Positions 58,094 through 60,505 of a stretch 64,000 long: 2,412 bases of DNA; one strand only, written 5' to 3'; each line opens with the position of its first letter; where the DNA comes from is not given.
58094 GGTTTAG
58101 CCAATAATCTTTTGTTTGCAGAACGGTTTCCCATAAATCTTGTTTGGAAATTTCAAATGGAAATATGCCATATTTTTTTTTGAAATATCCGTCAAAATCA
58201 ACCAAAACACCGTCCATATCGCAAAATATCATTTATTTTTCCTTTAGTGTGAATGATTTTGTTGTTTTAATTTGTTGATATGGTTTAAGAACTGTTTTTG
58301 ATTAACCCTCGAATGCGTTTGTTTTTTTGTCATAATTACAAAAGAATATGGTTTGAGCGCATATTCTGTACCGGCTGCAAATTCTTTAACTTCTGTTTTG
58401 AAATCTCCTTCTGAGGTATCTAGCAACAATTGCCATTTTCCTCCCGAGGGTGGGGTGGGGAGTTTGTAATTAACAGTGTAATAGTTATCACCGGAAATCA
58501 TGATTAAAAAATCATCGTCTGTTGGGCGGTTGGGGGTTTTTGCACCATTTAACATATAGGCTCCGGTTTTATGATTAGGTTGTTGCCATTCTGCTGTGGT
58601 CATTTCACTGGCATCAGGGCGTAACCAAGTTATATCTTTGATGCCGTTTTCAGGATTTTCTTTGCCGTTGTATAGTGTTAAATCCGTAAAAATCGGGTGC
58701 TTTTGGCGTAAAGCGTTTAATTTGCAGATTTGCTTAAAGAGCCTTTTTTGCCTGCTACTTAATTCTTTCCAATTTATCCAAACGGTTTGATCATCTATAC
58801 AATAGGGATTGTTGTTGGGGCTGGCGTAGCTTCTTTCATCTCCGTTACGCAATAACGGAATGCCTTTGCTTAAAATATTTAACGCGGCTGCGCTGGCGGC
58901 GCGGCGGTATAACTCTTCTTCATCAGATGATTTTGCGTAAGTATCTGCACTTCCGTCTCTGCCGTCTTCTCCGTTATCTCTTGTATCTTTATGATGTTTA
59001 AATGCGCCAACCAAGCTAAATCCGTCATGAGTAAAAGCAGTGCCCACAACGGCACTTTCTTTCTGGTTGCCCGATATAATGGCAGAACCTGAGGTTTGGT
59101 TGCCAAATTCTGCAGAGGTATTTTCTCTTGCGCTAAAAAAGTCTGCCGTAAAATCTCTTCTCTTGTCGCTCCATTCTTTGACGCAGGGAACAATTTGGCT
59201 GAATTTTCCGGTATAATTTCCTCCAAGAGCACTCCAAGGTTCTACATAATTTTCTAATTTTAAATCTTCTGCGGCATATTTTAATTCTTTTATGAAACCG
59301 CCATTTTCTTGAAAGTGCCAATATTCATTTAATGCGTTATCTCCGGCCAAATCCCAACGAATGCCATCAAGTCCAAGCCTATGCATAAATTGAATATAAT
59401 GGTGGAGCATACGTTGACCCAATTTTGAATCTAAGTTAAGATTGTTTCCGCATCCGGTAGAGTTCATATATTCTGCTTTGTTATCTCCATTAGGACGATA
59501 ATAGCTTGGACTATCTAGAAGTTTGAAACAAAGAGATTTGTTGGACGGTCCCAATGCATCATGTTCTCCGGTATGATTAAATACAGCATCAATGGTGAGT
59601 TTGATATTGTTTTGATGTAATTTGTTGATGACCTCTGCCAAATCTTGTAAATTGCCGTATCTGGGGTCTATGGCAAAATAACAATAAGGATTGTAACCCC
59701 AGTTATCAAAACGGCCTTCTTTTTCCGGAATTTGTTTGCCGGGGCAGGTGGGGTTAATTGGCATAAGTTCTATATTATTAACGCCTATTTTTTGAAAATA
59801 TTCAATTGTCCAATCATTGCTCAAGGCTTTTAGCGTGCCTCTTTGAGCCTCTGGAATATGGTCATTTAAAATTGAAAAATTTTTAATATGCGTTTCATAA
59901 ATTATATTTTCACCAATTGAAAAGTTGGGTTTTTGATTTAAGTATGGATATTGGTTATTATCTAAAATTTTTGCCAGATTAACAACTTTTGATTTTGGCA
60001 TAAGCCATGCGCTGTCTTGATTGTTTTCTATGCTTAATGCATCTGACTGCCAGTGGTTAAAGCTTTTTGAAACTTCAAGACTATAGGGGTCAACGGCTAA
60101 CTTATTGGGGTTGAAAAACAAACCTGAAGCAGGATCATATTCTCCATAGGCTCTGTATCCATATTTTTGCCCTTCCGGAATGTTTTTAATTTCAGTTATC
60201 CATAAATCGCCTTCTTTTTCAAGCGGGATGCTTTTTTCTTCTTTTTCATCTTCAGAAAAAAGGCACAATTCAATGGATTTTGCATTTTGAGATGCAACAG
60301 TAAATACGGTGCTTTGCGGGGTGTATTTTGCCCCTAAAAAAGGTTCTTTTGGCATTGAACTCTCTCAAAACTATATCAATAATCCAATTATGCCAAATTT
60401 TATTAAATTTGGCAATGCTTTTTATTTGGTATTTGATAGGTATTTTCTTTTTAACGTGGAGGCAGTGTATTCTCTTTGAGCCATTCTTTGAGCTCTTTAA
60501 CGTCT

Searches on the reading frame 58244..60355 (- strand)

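Call 65: search_protein_families(library=ncbifam, proteins=[window:58244-60355:-], max_evalue=1e-8)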
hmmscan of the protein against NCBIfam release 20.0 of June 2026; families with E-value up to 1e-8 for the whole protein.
window:58244-60355:- (703 aa): 14 families
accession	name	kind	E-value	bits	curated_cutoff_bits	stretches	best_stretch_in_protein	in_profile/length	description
TIGR02100.1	glgX_debranch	equivalog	2.5e-128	429.1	640.9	1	6-676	6-687/688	glycogen debranching protein GlgX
NF002983.0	PRK03705.1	equivalog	5.6e-96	322.1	901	1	7-596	12-598/658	glycogen debranching protein GlgX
NF011082.0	PRK14510.1-1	equivalog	5.5e-88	295.7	2511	1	7-679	14-687/1410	bifunctional glycogen debranching protein GlgX/4-alpha-glucanotransferase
TIGR02104.1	pulA_typeI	equivalog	2.4e-35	121.7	504.5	1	7-338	12-322/605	type I pullulanase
TIGR02103.1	pullul_strch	subfamily_domain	6.3e-23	80.8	697.6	2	7-199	128-307/900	pullulanase-type alpha-1,6-glucosidase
TIGR02402.1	trehalose_TreZ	equivalog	2.5e-19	69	538.8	1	121-263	65-187/545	malto-oligosyltrehalose trehalohydrolase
NF008967.0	PRK12313.1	equivalog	1.2e-15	56.9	577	1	14-268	38-252/633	1,4-alpha-glucan branching protein GlgB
NF041090.1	Cyc-maltodext_AglB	equivalog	2.2e-15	56.4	540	1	183-388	70-257/470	cyclomaltodextrinase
TIGR02102.1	pullulan_Gpos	equivalog_domain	9e-15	53.5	1042.25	1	18-340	331-647/1113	pullulanase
NF003811.1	PRK05402.1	equivalog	1.4e-12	47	741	1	150-263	141-238/619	1,4-alpha-glucan branching protein GlgB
TIGR02403.1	trehalose_treC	equivalog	2e-11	43.3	799.05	1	149-265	4-104/544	alpha,alpha-phosphotrehalase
TIGR02456.1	treS_nterm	equivalog_domain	1.9e-10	39.9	678.35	1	150-265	6-104/539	maltose alpha-D-glucosyltransferase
NF008183.0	PRK10933.1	subfamily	7.2e-10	38.2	535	1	173-265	30-109/551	alpha,alpha-phosphotrehalase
NF008051.0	PRK10785.1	equivalog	8e-09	34.2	568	0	183-266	184-255/607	maltodextrin glucosidase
